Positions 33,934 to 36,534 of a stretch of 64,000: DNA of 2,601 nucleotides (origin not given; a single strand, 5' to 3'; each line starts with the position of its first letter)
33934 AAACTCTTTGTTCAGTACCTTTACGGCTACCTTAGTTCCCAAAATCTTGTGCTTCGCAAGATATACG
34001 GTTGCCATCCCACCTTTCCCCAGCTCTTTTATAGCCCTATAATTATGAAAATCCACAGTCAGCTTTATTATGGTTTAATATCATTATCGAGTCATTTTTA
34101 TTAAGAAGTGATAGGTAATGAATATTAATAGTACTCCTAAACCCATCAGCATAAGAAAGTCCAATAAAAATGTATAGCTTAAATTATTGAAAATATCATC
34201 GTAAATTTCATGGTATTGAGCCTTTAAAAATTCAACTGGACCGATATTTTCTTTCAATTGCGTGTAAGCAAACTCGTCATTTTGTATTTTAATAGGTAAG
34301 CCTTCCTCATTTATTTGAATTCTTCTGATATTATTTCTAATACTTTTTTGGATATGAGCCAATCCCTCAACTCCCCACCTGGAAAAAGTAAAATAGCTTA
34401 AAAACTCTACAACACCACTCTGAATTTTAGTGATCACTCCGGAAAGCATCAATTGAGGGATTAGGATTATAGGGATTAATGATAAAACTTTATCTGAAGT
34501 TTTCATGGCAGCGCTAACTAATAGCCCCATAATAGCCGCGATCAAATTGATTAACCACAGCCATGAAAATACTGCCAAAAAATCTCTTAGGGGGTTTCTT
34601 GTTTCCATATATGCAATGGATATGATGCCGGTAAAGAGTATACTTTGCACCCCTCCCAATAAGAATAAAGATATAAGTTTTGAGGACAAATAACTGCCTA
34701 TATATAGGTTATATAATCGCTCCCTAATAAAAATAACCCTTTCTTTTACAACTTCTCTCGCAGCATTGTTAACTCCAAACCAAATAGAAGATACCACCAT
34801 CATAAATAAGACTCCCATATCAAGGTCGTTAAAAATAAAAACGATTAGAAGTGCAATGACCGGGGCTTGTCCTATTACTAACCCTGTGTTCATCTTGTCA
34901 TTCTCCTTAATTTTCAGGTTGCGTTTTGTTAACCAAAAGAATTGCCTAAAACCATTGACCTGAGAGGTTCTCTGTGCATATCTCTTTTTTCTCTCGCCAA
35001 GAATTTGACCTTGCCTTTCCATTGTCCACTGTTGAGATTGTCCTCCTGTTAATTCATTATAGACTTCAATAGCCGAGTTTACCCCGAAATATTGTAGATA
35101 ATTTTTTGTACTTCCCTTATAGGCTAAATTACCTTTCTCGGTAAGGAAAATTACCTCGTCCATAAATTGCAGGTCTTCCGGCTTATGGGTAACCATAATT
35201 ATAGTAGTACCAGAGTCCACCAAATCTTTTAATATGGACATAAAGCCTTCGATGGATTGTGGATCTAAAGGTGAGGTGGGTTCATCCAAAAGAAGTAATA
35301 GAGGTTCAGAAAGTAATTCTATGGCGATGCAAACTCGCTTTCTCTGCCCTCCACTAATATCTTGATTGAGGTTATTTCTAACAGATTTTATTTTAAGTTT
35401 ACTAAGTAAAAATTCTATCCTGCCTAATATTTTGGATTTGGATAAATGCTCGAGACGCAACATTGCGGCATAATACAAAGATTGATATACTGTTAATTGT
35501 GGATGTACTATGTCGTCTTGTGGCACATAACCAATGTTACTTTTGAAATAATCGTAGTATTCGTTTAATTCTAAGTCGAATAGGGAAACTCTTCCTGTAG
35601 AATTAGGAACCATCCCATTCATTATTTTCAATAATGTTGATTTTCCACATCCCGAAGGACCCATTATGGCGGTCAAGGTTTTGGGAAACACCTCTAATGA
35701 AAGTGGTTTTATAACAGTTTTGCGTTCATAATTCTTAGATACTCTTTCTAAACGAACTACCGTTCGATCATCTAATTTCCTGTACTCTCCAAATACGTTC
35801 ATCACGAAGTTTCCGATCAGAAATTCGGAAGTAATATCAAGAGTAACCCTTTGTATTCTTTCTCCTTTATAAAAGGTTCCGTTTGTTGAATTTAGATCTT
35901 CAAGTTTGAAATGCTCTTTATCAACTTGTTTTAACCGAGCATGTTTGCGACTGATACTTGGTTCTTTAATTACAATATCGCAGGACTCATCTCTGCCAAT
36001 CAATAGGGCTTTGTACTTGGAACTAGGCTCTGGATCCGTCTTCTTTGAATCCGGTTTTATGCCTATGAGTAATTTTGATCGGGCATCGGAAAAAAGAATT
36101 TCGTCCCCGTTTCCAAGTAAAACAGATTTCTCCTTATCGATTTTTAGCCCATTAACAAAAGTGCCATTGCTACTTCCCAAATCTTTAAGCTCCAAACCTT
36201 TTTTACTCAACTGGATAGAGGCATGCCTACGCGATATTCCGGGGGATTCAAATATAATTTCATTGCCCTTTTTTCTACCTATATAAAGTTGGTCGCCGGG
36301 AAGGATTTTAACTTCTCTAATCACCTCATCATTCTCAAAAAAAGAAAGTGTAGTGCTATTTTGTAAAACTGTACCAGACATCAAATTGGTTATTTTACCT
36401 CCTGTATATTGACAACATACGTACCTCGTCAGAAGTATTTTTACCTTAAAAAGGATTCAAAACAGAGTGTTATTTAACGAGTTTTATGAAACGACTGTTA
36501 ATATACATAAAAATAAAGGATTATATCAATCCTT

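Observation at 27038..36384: Island-borne operon: FHA-FHA-ABC exporter + membrane STPK + PP2C-M48 fusion + second STPK + WG-repeat protein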

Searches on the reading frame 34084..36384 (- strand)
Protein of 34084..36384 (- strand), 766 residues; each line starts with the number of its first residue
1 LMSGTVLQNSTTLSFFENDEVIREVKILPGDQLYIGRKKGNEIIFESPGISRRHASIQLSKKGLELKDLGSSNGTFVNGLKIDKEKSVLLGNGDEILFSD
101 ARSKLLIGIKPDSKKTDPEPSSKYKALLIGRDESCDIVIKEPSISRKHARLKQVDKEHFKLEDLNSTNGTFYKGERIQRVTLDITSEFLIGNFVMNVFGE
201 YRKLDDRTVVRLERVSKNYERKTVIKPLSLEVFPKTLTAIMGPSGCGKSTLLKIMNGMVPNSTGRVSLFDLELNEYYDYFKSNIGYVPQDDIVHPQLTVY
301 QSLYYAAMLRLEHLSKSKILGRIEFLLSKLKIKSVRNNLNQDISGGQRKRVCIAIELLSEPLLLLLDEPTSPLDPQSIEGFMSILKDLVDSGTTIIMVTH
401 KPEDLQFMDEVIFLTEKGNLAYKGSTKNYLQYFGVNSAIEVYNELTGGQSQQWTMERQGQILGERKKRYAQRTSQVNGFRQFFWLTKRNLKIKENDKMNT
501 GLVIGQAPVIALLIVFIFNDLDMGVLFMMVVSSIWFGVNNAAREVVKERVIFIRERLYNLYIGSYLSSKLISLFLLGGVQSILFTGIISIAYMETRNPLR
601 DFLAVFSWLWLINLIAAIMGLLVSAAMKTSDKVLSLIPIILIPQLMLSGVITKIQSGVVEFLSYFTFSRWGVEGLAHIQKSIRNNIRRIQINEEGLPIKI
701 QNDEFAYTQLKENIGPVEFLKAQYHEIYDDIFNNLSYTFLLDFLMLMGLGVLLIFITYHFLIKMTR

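Call 4: search_protein_families(library=pfam, proteins=[window:34084-36384:-], max_evalue=0.01)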
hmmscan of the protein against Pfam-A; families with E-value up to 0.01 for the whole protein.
window:34084-36384:- (766 aa): 10 families
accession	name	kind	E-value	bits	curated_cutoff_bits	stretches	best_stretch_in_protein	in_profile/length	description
PF00498.31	FHA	-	1.8e-39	134.4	20.7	2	34-98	2-66/67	FHA domain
PF00005.33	ABC_tran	-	3e-29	102.8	25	1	226-371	2-137/137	ABC transporter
PF16697.10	Yop-YscD_cpl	-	1.7e-24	86.4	33.2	2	125-196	17-89/94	Inner membrane component of T3SS, cytoplasmic domain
PF01061.29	ABC2_membrane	-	2.3e-18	67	26.9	1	480-679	1-210/211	ABC-2 type transporter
PF13304.12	AAA_21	-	3.5e-09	37.6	27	1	343-402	238-300/304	AAA domain, putative AbiEii toxin, Type IV TA system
PF02463.25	SMC_N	-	8.8e-07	29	40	0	343-416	137-213/220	RecF/RecN/SMC N terminal domain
PF12698.13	ABC2_membrane_3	-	3.5e-05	23.5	31.6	1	525-668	164-309/347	ABC-2 family transporter protein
PF03215.21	Rad17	-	7.8e-05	23.1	23.8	1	221-256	31-66/186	Rad17 P-loop domain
PF13555.12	AAA_29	-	0.00097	19.3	27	0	234-262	21-50/61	P-loop containing region of AAA domain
PF03193.22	RsgA_GTPase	-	0.0011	19.2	30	1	231-267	102-138/174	RsgA GTPase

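Call 9: search_protein_families(library=padloc, proteins=[window:34084-36384:-], max_evalue=0.01)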
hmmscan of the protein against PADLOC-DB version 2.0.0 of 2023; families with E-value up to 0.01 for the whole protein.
window:34084-36384:- (766 aa): 27 families (the best 25 are shown)
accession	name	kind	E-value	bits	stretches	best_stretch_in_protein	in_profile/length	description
PDLC04135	mad3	-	1.9e-28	98.1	2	343-418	264-341/374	mads_3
PDLC04140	mad8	-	5.8e-14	50.3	1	222-405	14-237/314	mads_8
PDLC02335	AbiLi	-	1.2e-11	42.3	1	201-428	58-259/326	AbiLi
PDLC02980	AriA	-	1e-10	40.1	1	322-403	195-301/304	-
PDLC04213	HEC-02A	-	2.7e-06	25.2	1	356-401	227-272/337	-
PDLC04214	HEC-02A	-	4.9e-06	24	1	357-400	234-277/338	-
PDLC00303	PtuA1|PtuA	-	0.00013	19.2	1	280-402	159-279/386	AAA ATPase domain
PDLC04146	HEC-02B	-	0.00016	18.8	0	232-268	19-55/344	-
PDLC04235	PDC-M01A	-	0.00019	18.4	0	355-403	365-414/510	-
PDLC04710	PDC-M56A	-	0.00029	17.9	0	365-438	245-313/382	-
PDLC02914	ATPase-Toprim_I-B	-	0.00045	17.5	0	362-421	204-267/443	-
PDLC02981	AriAB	-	0.00067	16.4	0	360-403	330-375/694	-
PDLC00273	PtuA1|PtuA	-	0.00071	16.7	1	304-402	167-266/375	AAA ATPase domain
PDLC03878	NsnB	-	0.00084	17.2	0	351-401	227-277/345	-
PDLC04242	PDC-M01A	-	0.0013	15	1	360-400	424-465/566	-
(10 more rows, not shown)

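Call 10: search_protein_families(library=ncbifam, proteins=[window:34084-36384:-], max_evalue=0.001)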
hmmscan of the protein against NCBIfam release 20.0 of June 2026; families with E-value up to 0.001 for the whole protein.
window:34084-36384:- (766 aa): 193 families (the best 25 are shown)
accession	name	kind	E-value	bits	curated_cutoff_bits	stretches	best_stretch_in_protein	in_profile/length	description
TIGR00955.1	3a01204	subfamily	8.8e-61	206.2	736.35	2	214-434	30-259/617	pigment precursor permease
TIGR03864.1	PQQ_ABC_ATP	hypoth_equivalog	2.4e-36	125.3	302.25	1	211-446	3-236/236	ABC transporter, ATP-binding subunit, PQQ-dependent alcohol dehydrogenase system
TIGR03608.1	L_ocin_972_ABC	subfamily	4.3e-36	124.3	254.85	1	212-414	1-206/206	putative bacteriocin export ABC transporter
TIGR01188.1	drrA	subfamily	1.5e-35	123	312.45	1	217-432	1-214/302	daunorubicin resistance ABC transporter, ATP-binding protein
TIGR04406.1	LPS_export_lptB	equivalog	2.5e-35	121.9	240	1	211-430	3-223/239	LPS export ABC transporter ATP-binding protein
NF043075.1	MMSYN1_0197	equivalog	5.1e-35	121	550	1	209-428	2-219/341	spermidine/putrescine ABC transporter ATP-binding protein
NF006987.0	PRK09452.1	equivalog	1.2e-34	119.7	482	1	205-428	13-234/378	spermidine/putrescine ABC transporter ATP-binding protein PotA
TIGR02857.1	CydD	equivalog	4.6e-34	118.3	435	1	208-413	320-528/529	thiol reductant ABC exporter subunit CydD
TIGR03265.1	PhnT2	equivalog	1.5e-33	116.5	457.7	1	209-426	4-219/353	putative 2-aminoethylphosphonate ABC transporter ATP-binding protein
TIGR00972.1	3a0107s01c2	equivalog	2.9e-33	115.3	343.2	1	211-430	3-231/248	phosphate ABC transporter ATP-binding protein PstB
NF040840.2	tungstate_WtpC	equivalog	5.4e-33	114.7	440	1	210-428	2-217/347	tungstate ABC transporter ATP-binding protein WtpC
TIGR02673.1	FtsE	equivalog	5.6e-33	114.4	264.85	1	209-406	1-201/214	cell division ATP-binding protein FtsE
TIGR03258.1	PhnT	equivalog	6.9e-33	114.2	499.15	1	209-431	8-229/359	2-aminoethylphosphonate ABC transport system ATP-binding subunit PhnT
TIGR04520.1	ECF_ATPase_1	equivalog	1.3e-32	113.3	315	1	211-430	2-224/269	energy-coupling factor transporter ATPase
TIGR00956.1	3a01205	subfamily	4.2e-32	110.8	1959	1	220-438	774-1004/1394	pleiotropic drug resistance family protein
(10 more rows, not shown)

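Call 18: find_homologous_proteins(query=window:34084-36384:-, max_evalue=1e-20)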
Query window:34084-36384:- (766 aa): 7346 proteins with E <= 1e-20 among 8000 candidates; the best 120 are listed.
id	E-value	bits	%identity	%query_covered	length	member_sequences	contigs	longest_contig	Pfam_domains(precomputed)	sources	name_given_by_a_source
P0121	2.9e-259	880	55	98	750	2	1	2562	PF00498.32,PF01061.30,PF00005.34,PF16697.11,PF02463.26,PF13304.13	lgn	-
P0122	7.2e-256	869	54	98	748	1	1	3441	PF00498.32,PF01061.30,PF00005.34,PF16697.11,PF02463.26,PF13304.13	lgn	-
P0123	9.3e-225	766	48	98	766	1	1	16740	PF00498.32,PF01061.30,PF00005.34,PF16697.11,PF02463.26,PF12698.14,PF13304.13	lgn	-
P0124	8.7e-218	743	48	98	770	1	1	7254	PF00498.32,PF01061.30,PF00005.34,PF16697.11,PF02463.26,PF12698.14,PF13304.13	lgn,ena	-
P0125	2.5e-217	742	47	98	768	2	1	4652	PF00498.32,PF01061.30,PF00005.34,PF16697.11,PF02463.26,PF13304.13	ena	-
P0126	1.3e-216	739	47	96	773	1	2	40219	PF00498.32,PF01061.30,PF00005.34,PF16697.11,PF02463.26,PF12698.14,PF13304.13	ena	-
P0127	4.8e-213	727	47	96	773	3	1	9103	PF00498.32,PF01061.30,PF00005.34,PF16697.11,PF02463.26,PF12698.14,PF13304.13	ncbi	-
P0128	2.1e-212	725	48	98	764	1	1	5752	PF00498.32,PF01061.30,PF00005.34,PF16697.11,PF03193.23,PF02463.26,PF03215.22,PF13304.13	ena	-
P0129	1.9e-211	722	48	97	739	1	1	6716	PF00498.32,PF01061.30,PF00005.34,PF16697.11,PF02463.26,PF12698.14,PF13304.13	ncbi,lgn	-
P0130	1.2e-207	710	51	86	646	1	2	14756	PF00498.32,PF01061.30,PF00005.34,PF16697.11,PF02463.26,PF12698.14,PF13304.13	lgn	-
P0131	4.2e-204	698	44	97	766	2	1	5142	PF00498.32,PF01061.30,PF00005.34,PF16697.11,PF02463.26,PF12698.14,PF13304.13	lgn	-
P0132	4.8e-198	678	45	96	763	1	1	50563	PF00498.32,PF01061.30,PF00005.34,PF16697.11,PF03193.23,PF02463.26,PF01637.25,PF12698.14,PF13304.13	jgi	jgi:ABC-type multidrug transport system ATPase subunit/pSer/pThr/pTyr-binding forkhead associated (F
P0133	3.1e-197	675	45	98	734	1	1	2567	PF00498.32,PF01061.30,PF00005.34,PF16697.11,PF02463.26,PF12698.14,PF13304.13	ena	-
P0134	1.2e-195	670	44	99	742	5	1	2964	PF00498.32,PF01061.30,PF00005.34,PF16697.11,PF02463.26,PF12698.14,PF13304.13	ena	-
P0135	1.8e-194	666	44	97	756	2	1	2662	PF00498.32,PF01061.30,PF00005.34,PF16697.11,PF03193.23,PF02463.26,PF12698.14,PF13304.13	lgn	-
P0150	8.9e-179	614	41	97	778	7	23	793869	PF00498.32,PF01061.30,PF00005.34,PF16697.11,PF02463.26,PF12698.14,PF13304.13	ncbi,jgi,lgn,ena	jgi:ABC-type multidrug transport system ATPase subunit/pSer/pThr/pTyr-binding forkhead associated (F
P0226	4.5e-172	592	42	98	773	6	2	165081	PF00498.32,PF01061.30,PF00005.34,PF16697.11,PF02463.26,PF12698.14,PF13304.13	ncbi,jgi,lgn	jgi:ABC-type multidrug transport system ATPase subunit/pSer/pThr/pTyr-binding forkhead associated (F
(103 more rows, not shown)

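Call 21: find_related_loci(query=A1, collection=genome_contigs, flank=10000)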
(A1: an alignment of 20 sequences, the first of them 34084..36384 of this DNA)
Query A1 (766 aa) in genome_contigs; peptide patterns used: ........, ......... (x = any residue, [..] = any of these).
600 stretches matched a pattern (row limit reached: there are more); 595 encode a relative of the query (tblastn E <= 1e-3); the best 80 are kept; 80 distinct loci.
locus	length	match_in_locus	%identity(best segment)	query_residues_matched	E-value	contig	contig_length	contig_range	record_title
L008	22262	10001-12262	41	15-755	0e+0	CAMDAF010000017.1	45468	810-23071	MAG: Chitinophaga pinensis isolate MH-08apr19-138 genome assembly, contig: MH-08apr19-C1785, whole genome shotgun sequen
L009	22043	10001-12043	39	23-679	6e-142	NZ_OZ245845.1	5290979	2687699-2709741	MAG: Winogradskyella sp. isolate a25b88cc-6602-4e3b-a4f0-df5fe21f6838 chromosome 1, complete sequence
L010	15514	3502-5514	39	35-679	3e-136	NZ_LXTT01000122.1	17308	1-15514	Allomuricauda sp. CP2A contig-5000014, whole genome shotgun sequence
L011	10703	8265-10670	35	32-753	2e-127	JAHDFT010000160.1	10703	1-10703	MAG: Bacteroidetes bacterium isolate MAG-29 RZ_17647, whole genome shotgun sequence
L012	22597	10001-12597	39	3-700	6e-127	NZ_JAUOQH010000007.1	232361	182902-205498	Alteromonas sp. 1_MG-2023 strain F2M13 NBNJFLGL_7, whole genome shotgun sequence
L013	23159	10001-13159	33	25-679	4e-108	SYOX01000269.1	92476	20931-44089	MAG: Proteobacteria bacterium isolate F1-80-MAGs165 F1-80__c472067, whole genome shotgun sequence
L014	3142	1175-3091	34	32-636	1e-97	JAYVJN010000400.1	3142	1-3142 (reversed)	MAG: Acidobacteriota bacterium isolate GL53_Down_metabat_36 GL53_Down_metabat_36_399, whole genome shotgun sequence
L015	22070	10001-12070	39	23-686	1e-144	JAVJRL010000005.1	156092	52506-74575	MAG: Allomuricauda sp. isolate D1-CHI-23 k141_27349, whole genome shotgun sequence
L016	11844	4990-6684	32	30-655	2e-79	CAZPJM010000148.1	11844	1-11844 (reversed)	MAG TPA_asm: uncultured Enterobacteriaceae bacterium isolate binchicken_co8_293 genome assembly, contig: NODE_10214_leng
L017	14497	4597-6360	28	28-670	1e-66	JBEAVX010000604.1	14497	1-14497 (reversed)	MAG: Pseudomonadota bacterium isolate NASQAN2011_262_B_bin.21 scaffold_67262, whole genome shotgun sequence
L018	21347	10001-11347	30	237-630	5e-47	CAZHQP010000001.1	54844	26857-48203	MAG TPA_asm: uncultured Roseivirgaceae bacterium isolate SRP199154_co2_66 genome assembly, contig: NODE_333_length_54844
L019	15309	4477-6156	29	169-674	1e-43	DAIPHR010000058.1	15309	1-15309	MAG TPA_asm: Cyclobacteriaceae bacterium isolate CTOTU1236 NODE_2582_length_15309_cov_7.316507, whole genome shotgun seq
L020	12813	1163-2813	36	220-694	3e-33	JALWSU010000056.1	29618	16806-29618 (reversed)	MAG: Thiotrichaceae bacterium isolate M2_metabat2_scaf2bin.101 M2_NODE_1248_length_29618_cov_3.713879, whole genome shot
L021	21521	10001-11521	29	237-676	5e-47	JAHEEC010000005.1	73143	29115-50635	MAG: Bacteroidetes bacterium isolate Ww252 NODE_237_length_73143_cov_8.579305, whole genome shotgun sequence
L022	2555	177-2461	27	18-714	7e-31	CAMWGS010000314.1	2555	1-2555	MAG TPA_asm: uncultured Ruminococcus sp. isolate SRR14411284_bin.7_metawrap_v1.3_MAG genome assembly, contig: NODE.3702_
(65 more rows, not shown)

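Call 26: search_protein_families(library=pfam, proteins=[L015:12319-13188:+, L015:13206-13769:+, L015:13771-15009:+, L015:16193-16699:+, L015:16704-17477:+, L015:17523-20276:+, L008:3342-4916:+, L008:7143-7865:+, L008:16731-18668:+, L008:9063-9974:+], max_evalue=0.01)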
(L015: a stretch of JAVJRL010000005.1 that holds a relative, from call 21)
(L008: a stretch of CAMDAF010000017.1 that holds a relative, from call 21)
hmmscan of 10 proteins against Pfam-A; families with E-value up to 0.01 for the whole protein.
L015:12319-13188:+ (289 aa): 1 family
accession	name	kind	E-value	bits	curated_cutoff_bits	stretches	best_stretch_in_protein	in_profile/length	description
PF03168.19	LEA_2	-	5.3e-10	40.1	25.4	1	52-141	4-95/98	Late embryogenesis abundant protein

L015:13206-13769:+ (187 aa): 1 family
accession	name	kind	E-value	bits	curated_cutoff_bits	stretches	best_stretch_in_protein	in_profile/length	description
PF04542.20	Sigma70_r2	-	1.5e-08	34.8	24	1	23-89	4-70/71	Sigma-70 region 2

L015:13771-15009:+ (412 aa): 0 families

L015:16193-16699:+ (168 aa): 0 families

L015:16704-17477:+ (257 aa): 1 family
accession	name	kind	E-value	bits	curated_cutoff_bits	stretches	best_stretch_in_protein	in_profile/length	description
PF08238.18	Sel1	-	5.7e-24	84.1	30.7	3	172-207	1-36/36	Sel1 repeat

L015:17523-20276:+ (917 aa): 10 families
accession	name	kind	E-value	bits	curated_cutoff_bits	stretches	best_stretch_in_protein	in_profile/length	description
PF08238.18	Sel1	-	9.3e-75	244.9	30.7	9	836-870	2-36/36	Sel1 repeat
PF00069.31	Pkinase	-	1e-43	150.1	31.7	1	13-278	5-253/263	Protein kinase domain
PF07714.23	PK_Tyr_Ser-Thr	-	3.9e-28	98.9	23.1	1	14-276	6-248/258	Protein tyrosine and serine/threonine kinase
PF23310.1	TPR_27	-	3.1e-05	24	27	0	446-510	24-86/110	Plant tetratrico peptide repeats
PF06293.20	Kdo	-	5e-05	23.3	21.3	1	58-173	56-171/207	Lipopolysaccharide kinase (Kdo/WaaP) family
PF14531.12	Kinase-like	-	0.00011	22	25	1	124-240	147-258/289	Kinase-like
PF13374.12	TPR_10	-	0.00014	22.2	27.5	0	591-616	3-28/42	Tetratricopeptide repeat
PF13424.12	TPR_12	-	0.00051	20.6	30.1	0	575-616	27-71/77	Tetratricopeptide repeat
PF03109.22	ABC1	-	0.00052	19.7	22.9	0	97-178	143-220/244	ABC1 atypical kinase-like domain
PF01163.29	RIO1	-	0.0022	18.1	22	1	23-156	2-141/187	RIO domain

L008:3342-4916:+ (524 aa): 2 families
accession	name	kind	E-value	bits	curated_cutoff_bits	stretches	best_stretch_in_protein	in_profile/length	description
PF00498.31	FHA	-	3.7e-18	66.2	20.7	1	453-516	2-67/67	FHA domain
PF16697.10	Yop-YscD_cpl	-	2.9e-07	31.1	33.2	1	445-523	12-91/94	Inner membrane component of T3SS, cytoplasmic domain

L008:7143-7865:+ (240 aa): 4 families
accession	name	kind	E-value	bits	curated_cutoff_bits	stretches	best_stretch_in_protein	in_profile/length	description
PF00498.31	FHA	-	3.9e-20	72.5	20.7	1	5-68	2-67/67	FHA domain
PF16697.10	Yop-YscD_cpl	-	5.7e-13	49.4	33.2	1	2-71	17-87/94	Inner membrane component of T3SS, cytoplasmic domain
PF16369.11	GH43_C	-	0.00029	21.7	23.4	1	135-206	10-71/100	C-terminal lipocalin-like domain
PF13648.12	Lipocalin_4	-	0.0068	17.7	22.4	0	148-222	18-88/89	Lipocalin-like domain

L008:16731-18668:+ (645 aa): 1 family
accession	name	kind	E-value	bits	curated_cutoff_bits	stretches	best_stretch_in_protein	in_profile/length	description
PF14903.11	WG_beta_rep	-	1.4e-10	41.4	25.6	1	168-199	1-32/35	WG containing repeat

L008:9063-9974:+ (303 aa): 2 families
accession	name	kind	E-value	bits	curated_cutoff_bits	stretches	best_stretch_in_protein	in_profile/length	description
PF03168.19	LEA_2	-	4.2e-06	27.6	25.4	1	62-151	1-93/98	Late embryogenesis abundant protein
PF23273.1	DUF7076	-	0.0084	16.6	27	1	193-223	41-71/119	Domain of unknown function (DUF7076)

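Call 48: search_solved_structures(query=window:34084-36384:-, max_evalue=0.00001)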
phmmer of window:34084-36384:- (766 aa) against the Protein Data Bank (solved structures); distinct sequences matched with E-value up to 0.00001: 576 (the best 60 are shown).
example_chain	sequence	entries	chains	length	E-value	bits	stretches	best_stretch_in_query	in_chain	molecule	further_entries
7lkp_A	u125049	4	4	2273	1e-42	149.5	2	225-452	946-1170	Retinal-specific phospholipid-transporting ATPase ABCA4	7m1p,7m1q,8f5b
7e7i_A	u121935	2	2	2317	1.1e-42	149.4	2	225-452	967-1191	Retinal-specific phospholipid-transporting ATPase ABCA4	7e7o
7w01_A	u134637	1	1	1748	6.4e-42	146.8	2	220-436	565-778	Phospholipid-transporting ATPase ABCA3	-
7lkz_A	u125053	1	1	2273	6.8e-42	146.7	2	225-452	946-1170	Retinal-specific phospholipid-transporting ATPase ABCA4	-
7e7q_A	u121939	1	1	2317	7.2e-42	146.6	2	225-452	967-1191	Retinal-specific phospholipid-transporting ATPase ABCA4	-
7w02_A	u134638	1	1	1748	4.4e-41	144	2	220-436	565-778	Phospholipid-transporting ATPase ABCA3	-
7tby_A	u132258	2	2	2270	7.5e-37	130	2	221-427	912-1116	ATP-binding cassette, sub-family A (ABC1), member 1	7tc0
7tdt_A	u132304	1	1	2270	7.5e-37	130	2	221-427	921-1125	Phospholipid-transporting ATPase ABCA1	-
7tbz_A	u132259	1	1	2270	7.5e-37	130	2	221-427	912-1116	ATP-binding cassette, sub-family A (ABC1), member 1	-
5xjy_A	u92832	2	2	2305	7.8e-37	130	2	221-427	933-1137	ATP-binding cassette sub-family A member 1 | Phospholipid-transporting ATPase ABCA1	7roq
7niu_A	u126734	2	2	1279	8.2e-37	129.9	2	223-494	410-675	Isoform 2 of Phosphatidylcholine translocator ABCB4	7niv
9nfi_A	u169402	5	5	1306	4.8e-36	127.4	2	210-437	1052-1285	Permeability Glycoprotein (P-gp)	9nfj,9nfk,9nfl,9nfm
7tbw_A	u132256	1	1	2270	5.1e-36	127.3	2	221-427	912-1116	ATP-binding cassette, sub-family A (ABC1), member 1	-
6s7p_A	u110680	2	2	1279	5.6e-36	127.2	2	223-494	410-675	Phosphatidylcholine translocator ABCB4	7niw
8gmg_A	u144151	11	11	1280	1.1e-35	126.1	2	222-434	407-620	ATP-dependent translocase ABCB1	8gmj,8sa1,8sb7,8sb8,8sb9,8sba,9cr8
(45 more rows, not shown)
